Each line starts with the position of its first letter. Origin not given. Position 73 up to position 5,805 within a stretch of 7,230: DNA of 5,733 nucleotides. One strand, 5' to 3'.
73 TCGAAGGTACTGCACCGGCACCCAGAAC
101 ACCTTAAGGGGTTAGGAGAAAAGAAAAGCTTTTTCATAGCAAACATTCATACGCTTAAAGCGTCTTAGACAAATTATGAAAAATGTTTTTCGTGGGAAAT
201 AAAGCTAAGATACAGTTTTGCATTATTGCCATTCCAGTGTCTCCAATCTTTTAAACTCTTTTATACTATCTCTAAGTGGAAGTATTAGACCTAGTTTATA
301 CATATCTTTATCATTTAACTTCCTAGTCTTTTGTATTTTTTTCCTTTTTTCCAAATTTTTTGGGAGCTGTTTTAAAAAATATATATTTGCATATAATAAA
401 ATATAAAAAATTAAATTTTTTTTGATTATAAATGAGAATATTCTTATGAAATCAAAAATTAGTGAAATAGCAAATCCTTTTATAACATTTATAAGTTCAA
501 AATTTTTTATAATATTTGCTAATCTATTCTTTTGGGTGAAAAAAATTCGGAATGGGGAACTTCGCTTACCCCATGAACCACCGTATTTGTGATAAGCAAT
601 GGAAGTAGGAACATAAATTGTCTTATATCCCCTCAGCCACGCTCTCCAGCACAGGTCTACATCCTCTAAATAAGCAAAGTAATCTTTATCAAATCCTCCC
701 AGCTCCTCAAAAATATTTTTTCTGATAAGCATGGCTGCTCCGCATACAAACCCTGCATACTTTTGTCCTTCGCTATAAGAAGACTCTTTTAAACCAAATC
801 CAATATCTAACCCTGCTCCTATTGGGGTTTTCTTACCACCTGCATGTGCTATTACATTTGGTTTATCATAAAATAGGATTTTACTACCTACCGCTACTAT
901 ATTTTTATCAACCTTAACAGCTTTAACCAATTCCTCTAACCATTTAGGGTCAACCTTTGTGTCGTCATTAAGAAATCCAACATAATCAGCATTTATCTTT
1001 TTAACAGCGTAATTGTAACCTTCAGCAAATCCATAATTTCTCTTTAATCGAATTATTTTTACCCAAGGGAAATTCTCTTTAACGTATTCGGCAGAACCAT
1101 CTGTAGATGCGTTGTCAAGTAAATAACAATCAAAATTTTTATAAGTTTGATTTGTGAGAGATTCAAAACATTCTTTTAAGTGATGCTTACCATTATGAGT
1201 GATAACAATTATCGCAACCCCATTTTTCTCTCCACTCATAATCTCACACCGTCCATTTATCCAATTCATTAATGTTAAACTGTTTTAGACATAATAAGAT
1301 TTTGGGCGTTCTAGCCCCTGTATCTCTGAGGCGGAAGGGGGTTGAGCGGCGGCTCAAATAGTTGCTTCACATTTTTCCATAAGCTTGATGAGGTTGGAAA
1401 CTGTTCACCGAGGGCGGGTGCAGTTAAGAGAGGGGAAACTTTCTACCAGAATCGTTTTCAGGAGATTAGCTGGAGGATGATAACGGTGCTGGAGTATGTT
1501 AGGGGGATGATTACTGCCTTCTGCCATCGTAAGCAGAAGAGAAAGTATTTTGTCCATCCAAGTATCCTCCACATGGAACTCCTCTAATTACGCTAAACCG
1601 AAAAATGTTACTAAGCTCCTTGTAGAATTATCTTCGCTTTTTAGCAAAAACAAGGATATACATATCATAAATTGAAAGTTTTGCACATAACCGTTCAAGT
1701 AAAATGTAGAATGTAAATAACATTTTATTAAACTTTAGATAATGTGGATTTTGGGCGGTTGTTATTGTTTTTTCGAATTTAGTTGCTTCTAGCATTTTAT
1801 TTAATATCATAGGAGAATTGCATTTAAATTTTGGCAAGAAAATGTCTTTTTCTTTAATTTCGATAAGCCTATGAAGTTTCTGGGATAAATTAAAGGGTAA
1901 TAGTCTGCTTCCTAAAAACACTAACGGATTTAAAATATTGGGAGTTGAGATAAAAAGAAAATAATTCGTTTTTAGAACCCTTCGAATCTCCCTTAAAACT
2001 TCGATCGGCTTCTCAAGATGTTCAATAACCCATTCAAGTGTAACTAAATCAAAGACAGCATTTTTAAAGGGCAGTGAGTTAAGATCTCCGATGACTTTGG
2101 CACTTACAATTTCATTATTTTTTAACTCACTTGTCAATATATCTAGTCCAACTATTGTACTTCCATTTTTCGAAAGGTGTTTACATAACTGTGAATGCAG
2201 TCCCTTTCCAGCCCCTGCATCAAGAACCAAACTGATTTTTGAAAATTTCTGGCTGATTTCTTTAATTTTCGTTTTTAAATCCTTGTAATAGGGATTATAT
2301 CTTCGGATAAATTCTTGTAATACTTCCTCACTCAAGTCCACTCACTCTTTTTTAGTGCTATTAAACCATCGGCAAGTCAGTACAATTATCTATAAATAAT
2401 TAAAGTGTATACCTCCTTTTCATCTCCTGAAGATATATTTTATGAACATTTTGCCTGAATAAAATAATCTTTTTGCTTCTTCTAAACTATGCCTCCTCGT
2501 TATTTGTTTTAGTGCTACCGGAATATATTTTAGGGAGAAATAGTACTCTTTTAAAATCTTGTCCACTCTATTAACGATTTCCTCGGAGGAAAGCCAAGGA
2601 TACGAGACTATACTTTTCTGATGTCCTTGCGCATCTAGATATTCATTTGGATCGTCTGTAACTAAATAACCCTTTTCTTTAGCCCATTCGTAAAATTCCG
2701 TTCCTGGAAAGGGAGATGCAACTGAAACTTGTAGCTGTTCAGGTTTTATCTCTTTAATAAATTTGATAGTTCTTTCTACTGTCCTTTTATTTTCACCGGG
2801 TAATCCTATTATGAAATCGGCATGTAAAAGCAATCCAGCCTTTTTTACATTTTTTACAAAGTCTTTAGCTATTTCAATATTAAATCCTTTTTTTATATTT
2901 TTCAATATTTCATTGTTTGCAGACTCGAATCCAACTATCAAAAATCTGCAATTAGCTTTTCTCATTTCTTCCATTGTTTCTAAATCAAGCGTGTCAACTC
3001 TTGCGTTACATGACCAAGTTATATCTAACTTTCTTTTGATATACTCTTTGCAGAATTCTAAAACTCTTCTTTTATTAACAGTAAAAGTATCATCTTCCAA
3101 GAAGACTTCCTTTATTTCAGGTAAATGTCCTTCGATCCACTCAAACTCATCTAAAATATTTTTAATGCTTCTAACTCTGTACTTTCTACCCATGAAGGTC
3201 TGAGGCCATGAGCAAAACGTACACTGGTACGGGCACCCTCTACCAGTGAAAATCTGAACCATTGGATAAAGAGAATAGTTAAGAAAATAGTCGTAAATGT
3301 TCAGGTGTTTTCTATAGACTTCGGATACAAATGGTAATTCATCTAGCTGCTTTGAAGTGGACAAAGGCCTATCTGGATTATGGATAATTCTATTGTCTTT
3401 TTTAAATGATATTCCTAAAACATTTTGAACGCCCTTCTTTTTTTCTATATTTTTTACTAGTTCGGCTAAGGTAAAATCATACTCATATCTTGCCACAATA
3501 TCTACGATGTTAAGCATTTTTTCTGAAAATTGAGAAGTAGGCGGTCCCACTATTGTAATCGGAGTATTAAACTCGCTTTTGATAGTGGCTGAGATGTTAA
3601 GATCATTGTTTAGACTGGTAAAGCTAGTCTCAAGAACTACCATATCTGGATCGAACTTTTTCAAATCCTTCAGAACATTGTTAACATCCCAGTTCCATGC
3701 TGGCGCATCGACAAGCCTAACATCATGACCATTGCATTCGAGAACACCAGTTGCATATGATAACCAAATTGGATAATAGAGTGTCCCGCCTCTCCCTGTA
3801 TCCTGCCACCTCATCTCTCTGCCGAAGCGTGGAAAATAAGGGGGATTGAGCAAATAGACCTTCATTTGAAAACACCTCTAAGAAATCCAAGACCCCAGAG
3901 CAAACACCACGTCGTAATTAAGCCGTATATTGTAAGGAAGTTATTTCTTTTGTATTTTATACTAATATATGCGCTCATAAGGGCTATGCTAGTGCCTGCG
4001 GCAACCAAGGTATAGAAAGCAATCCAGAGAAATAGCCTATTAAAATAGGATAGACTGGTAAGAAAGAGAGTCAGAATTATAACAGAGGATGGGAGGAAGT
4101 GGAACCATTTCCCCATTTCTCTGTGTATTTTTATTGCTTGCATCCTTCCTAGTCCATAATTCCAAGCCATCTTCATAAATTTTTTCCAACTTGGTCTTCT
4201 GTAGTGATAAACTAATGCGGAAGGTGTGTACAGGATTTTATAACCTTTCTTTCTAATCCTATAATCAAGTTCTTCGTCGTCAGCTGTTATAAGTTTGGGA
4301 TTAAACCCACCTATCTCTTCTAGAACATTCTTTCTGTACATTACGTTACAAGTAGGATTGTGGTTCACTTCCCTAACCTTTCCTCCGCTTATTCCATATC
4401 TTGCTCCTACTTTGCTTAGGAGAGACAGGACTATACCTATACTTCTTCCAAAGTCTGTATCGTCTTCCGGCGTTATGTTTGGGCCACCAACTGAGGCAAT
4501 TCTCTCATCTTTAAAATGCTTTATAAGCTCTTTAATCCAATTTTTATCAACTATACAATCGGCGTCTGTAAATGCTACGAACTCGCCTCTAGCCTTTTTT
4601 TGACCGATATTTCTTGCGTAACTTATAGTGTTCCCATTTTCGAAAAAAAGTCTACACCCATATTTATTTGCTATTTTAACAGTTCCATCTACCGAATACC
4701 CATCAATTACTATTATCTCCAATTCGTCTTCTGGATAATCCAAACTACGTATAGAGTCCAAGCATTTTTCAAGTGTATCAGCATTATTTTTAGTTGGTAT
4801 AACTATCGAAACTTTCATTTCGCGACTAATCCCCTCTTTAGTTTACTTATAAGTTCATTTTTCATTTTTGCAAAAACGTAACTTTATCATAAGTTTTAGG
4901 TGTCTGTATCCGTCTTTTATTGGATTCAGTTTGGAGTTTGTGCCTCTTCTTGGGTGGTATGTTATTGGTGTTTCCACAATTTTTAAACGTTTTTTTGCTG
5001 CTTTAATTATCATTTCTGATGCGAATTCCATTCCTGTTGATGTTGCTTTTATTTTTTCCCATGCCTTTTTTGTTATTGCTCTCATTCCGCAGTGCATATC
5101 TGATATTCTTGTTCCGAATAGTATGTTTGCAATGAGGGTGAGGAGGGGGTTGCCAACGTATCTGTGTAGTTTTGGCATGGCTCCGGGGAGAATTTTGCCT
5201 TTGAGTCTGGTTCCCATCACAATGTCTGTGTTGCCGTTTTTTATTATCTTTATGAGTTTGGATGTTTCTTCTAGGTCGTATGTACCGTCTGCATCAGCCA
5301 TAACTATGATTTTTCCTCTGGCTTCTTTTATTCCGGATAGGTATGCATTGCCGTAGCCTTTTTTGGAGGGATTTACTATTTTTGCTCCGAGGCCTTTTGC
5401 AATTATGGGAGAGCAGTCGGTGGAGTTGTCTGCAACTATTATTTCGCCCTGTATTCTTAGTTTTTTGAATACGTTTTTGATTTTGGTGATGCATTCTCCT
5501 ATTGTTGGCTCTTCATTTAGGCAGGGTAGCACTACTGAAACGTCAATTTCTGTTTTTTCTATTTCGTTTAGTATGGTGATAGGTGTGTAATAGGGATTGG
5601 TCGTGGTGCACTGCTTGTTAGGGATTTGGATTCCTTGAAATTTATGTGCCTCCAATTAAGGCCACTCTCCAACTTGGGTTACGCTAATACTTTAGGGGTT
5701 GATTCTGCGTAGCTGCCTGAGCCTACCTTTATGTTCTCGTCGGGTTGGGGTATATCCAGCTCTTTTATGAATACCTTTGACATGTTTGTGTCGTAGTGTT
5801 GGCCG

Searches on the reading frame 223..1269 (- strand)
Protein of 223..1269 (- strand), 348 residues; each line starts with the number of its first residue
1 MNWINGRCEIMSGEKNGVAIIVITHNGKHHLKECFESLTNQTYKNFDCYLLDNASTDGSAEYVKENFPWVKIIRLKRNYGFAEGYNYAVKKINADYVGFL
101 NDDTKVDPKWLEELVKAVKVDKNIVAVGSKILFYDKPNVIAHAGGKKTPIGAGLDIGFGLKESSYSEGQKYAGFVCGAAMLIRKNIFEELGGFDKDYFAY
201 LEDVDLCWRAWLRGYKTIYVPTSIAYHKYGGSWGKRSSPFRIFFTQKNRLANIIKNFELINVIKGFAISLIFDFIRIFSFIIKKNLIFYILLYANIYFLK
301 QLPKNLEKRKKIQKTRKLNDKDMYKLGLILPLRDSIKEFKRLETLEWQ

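Call 6: search_protein_families(library=pfam, proteins=[window:223-1269:-], max_evalue=0.01)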
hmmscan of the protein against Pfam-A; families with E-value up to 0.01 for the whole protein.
window:223-1269:- (348 aa): 6 families
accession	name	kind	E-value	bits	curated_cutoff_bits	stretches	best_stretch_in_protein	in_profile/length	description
PF00535.33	Glycos_transf_2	-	8.7e-31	107.5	23.3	1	20-190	2-167/168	Glycosyl transferase family 2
PF13641.12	Glyco_tranf_2_3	-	3e-17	63.8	27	1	18-249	3-226/230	Glycosyltransferase like family 2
PF13632.12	Glyco_trans_2_3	-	6.8e-13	49.3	27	1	97-294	2-176/198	Glycosyl transferase family group 2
PF10111.15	Glyco_tranf_2_2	-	4e-09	36.8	27.3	1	18-246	2-234/276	Glycosyltransferase like family 2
PF02709.20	Glyco_transf_7C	-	0.0013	18.8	23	1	170-224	15-69/78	N-terminal domain of galactosyltransferase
PF13506.12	Glyco_transf_21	-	0.0013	18.6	21.7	1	90-225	27-152/174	Glycosyl transferase family 21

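Call 7: search_protein_families(library=ncbifam, proteins=[window:223-1269:-], max_evalue=0.01)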
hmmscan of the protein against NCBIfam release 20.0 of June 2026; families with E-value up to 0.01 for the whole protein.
window:223-1269:- (348 aa): 24 families
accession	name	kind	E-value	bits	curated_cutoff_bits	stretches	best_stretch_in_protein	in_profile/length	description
TIGR03965.1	mycofact_glyco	equivalog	3.4e-25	88.8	280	1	14-228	71-281/467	mycofactocin biosynthesis glycosyltransferase MftF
TIGR03937.1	PgaC_IcaA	equivalog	1.1e-17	64.1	422.3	1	13-226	42-249/407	poly-beta-1,6-N-acetyl-D-glucosamine synthase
NF041875.1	EPS_EpsD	equivalog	3.5e-16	59.5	370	2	18-129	1-115/325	exopolysaccharide biosynthesis glycosyltransferase EpsD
NF007482.0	PRK10073.1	equivalog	3.4e-14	52.6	423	1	13-126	3-118/334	glycosyltransferase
NF038302.1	EPS_HpsE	equivalog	1.8e-13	50.1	300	1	19-132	4-125/307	hormogonium polysaccharide biosynthesis glycosyltransferase HpsE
TIGR04283.1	glyco_like_mftF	equivalog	2.5e-13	50.1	182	2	19-126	2-105/221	TIGR04283 family arsenosugar biosynthesis glycosyltransferase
NF041394.1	GtaseAglG_Halo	equivalog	5.2e-13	48.9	440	1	18-196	5-177/304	glucosyl-dolichyl phosphate glucuronosyltransferase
TIGR01556.1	rhamnosyltran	subfamily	1.7e-12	47.1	200.55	1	29-286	8-259/281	rhamnosyltransferase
NF053739.1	GlytfEpsEBac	equivalog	4.8e-12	45.4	450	1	18-217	3-192/265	glycosyltransferase EpsE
NF047683.1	TeichurnBiosyTuaG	equivalog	5.3e-12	45.9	400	1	11-119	1-112/252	teichuronic acid biosynthesis protein TuaG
NF038299.1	EPS_HpsN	equivalog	7.5e-11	41.5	425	1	18-227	3-220/317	hormogonium polysaccharide biosynthesis glycosyltransferase HpsN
TIGR03111.1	glyc2_xrt_Gpos1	hypoth_equivalog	2e-09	36.7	363.95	1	13-132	46-170/439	TIGR03111 family XrtG-associated glycosyltransferase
NF050050.1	ProtGlycPglI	equivalog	1.3e-08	34.6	500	1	18-119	4-109/306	GalNAc(5)-diNAcBac-PP-undecaprenol beta-1,3-glucosyltransferase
NF045692.1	OglycostaseCruG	equivalog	8.1e-08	31.6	600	1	17-219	42-247/386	2'-O-glycosyltransferase CruG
TIGR04440.1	glyco_TIGR04440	domain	2.1e-06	27.6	70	1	18-136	2-124/215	TIGR00180 family glycosyltransferase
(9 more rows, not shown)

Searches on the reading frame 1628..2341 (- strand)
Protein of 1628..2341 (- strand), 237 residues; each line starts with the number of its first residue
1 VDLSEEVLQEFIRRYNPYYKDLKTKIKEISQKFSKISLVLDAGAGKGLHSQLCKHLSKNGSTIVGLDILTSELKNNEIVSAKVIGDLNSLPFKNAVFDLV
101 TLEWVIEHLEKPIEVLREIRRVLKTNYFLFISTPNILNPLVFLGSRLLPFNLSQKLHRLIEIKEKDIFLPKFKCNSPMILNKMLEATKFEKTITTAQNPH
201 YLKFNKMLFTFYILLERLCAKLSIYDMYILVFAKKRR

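Call 6: search_protein_families(library=pfam, proteins=[window:1628-2341:-], max_evalue=0.01)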
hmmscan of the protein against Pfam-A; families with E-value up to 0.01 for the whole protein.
window:1628-2341:- (237 aa): 8 families
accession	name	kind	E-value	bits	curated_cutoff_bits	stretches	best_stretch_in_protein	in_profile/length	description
PF08241.18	Methyltransf_11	-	8.3e-16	58.9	21.2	1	40-126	1-90/95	Methyltransferase domain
PF13489.12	Methyltransf_23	-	9.6e-13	48.6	27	1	20-135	7-120/164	Methyltransferase domain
PF13847.12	Methyltransf_31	-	8.5e-11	42.2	27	1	39-140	7-118/145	Methyltransferase domain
PF13649.12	Methyltransf_25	-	1.8e-09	38.6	27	1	39-125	1-95/97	Methyltransferase domain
PF08242.18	Methyltransf_12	-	9.1e-07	30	30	1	40-126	1-95/98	Methyltransferase domain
PF01209.24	Ubie_methyltran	-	0.00021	21.1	20.1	1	37-126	49-146/233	ubiE/COQ5 methyltransferase family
PF01728.25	FtsJ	-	0.00029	21.3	24.1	1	25-97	8-85/181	FtsJ-like methyltransferase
PF10256.14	Erf4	-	0.0077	16.6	29.3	0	169-232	14-75/116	Golgin subfamily A member 7/ERF4 family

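Call 7: search_protein_families(library=ncbifam, proteins=[window:1628-2341:-], max_evalue=0.01)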
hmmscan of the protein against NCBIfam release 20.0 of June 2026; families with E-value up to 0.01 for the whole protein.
window:1628-2341:- (237 aa): 23 families
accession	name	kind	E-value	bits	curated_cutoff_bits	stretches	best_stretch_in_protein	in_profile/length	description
NF045667.1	MTase_DVU1556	equivalog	3.4e-13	49.5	155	1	32-132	19-120/213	DVU_1556 family methyltransferase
NF004452.0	PRK05785.1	equivalog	3.6e-12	46.2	207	1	24-129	40-144/228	hypothetical protein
TIGR02072.1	BioC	equivalog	4.9e-09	36.3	184.95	1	35-133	34-134/244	malonyl-ACP O-methyltransferase BioC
TIGR01983.1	UbiG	equivalog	5.4e-09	35.7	102.95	1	24-135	39-155/228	bifunctional 2-polyprenyl-6-hydroxyphenol methylase/3-demethylubiquinol 3-O-methyltransferase UbiG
NF001241.0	PRK00216.1-2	equivalog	1.9e-08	34.3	327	1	37-128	53-144/231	demethylmenaquinone methyltransferase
NF001244.0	PRK00216.1-5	equivalog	1.8e-07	30.7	216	1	26-131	41-153/236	bifunctional demethylmenaquinone methyltransferase/2-methoxy-6-polyprenyl-1,4-benzoquinol methylase UbiE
NF007610.0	PRK10258.1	equivalog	3.3e-07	29.9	342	1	35-125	42-132/251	malonyl-ACP O-methyltransferase BioC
TIGR01934.1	MenG_MenH_UbiE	subfamily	5.2e-07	29.2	158.35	1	35-131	39-141/223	ubiquinone/menaquinone biosynthesis methyltransferase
NF047649.1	MTase_UXPK_star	exception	3.2e-06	26.4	460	1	38-130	80-180/283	methyltransferase/UXPK-star double selenoprotein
TIGR02081.1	metW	equivalog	3.9e-05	23.3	189.5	1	26-126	4-105/194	methionine biosynthesis protein MetW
NF041537.1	ArsM_AhpD_UU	exception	0.00017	20.5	510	1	37-132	78-181/345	arsenite methyltransferase/AhpD domain selenoprotein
NF040539.1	AST_met_ArsM_2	exception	0.00027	20.9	240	1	25-131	47-162/262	putative arsinothricin biosynthesis methyltransferase ArsM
NF001240.0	PRK00216.1-1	equivalog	0.00036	19.7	378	1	39-127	67-164/251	bifunctional demethylmenaquinone methyltransferase/2-methoxy-6-polyprenyl-1,4-benzoquinol methylase UbiE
NF001243.0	PRK00216.1-4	equivalog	0.00037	19.9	235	1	81-125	100-145/237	demethylmenaquinone methyltransferase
NF041536.1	ArsM_DUF2284_UU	exception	0.00038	18.9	575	1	37-131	78-180/459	arsenite methyltransferase/DUF2284 domain selenoprotein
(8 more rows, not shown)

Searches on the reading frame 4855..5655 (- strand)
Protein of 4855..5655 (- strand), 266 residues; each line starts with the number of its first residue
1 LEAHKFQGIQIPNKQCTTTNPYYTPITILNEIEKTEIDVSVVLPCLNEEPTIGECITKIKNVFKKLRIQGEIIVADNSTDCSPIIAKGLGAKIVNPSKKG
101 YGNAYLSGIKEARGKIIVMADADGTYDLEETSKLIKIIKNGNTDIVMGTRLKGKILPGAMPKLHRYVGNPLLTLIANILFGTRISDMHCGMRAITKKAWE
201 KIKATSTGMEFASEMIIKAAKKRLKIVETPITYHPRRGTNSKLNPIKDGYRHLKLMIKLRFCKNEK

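Call 6: search_protein_families(library=pfam, proteins=[window:4855-5655:-], max_evalue=0.01)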
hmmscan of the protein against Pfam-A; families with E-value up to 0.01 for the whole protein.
window:4855-5655:- (266 aa): 1 family
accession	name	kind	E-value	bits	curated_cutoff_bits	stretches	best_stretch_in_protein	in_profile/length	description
PF00535.33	Glycos_transf_2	-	9.7e-24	84.6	23.3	1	40-201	1-166/168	Glycosyl transferase family 2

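Call 7: search_protein_families(library=ncbifam, proteins=[window:4855-5655:-], max_evalue=0.01)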
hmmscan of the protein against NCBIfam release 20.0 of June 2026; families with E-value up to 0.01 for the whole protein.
window:4855-5655:- (266 aa): 12 families
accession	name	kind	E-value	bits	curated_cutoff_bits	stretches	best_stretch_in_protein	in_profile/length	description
TIGR04182.1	glyco_TIGR04182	equivalog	2.9e-44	151.6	325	1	38-258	1-216/293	S-layer glycoprotein N-glycosyltransferase AglJ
NF041391.1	DPhHxTase_Halo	equivalog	1.2e-35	122.5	375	1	46-258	4-207/213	dolichyl-phosphate hexose transferase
NF058614.1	PPMAGASynPpgS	equivalog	2e-24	86.3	370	1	38-233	1-196/226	polyprenyl-phospho-N-acetylgalactosaminyl synthase PpgS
NF010496.0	PRK13915.1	equivalog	5.8e-13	48.6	262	1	26-123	21-126/307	glucosyl-3-phosphoglycerate synthase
TIGR04283.1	glyco_like_mftF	equivalog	5.9e-10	39.1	182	1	39-142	1-102/221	TIGR04283 family arsenosugar biosynthesis glycosyltransferase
NF007986.1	PRK10714.1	equivalog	4.1e-08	32.6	529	1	38-244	7-211/316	undecaprenyl-phosphate 4-deoxy-4-formamido-L-arabinose transferase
NF007482.0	PRK10073.1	equivalog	6.9e-06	25.3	423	1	36-146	5-118/334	glycosyltransferase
TIGR03111.1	glyc2_xrt_Gpos1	hypoth_equivalog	4.9e-05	22.3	363.95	1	37-146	49-165/439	TIGR03111 family XrtG-associated glycosyltransferase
TIGR03937.1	PgaC_IcaA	equivalog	8e-05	21.8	422.3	1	37-139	45-151/407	poly-beta-1,6-N-acetyl-D-glucosamine synthase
NF047588.1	GlcsyltransPgfSStrep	equivalog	0.00027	20.2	500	1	38-204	2-169/308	glycosyltransferase PgfS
TIGR04242.1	nodulat_NodC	equivalog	0.00027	20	550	1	34-149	45-167/395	chitooligosaccharide synthase NodC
NF038302.1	EPS_HpsE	equivalog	0.0014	17.6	300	1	37-128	1-101/307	hormogonium polysaccharide biosynthesis glycosyltransferase HpsE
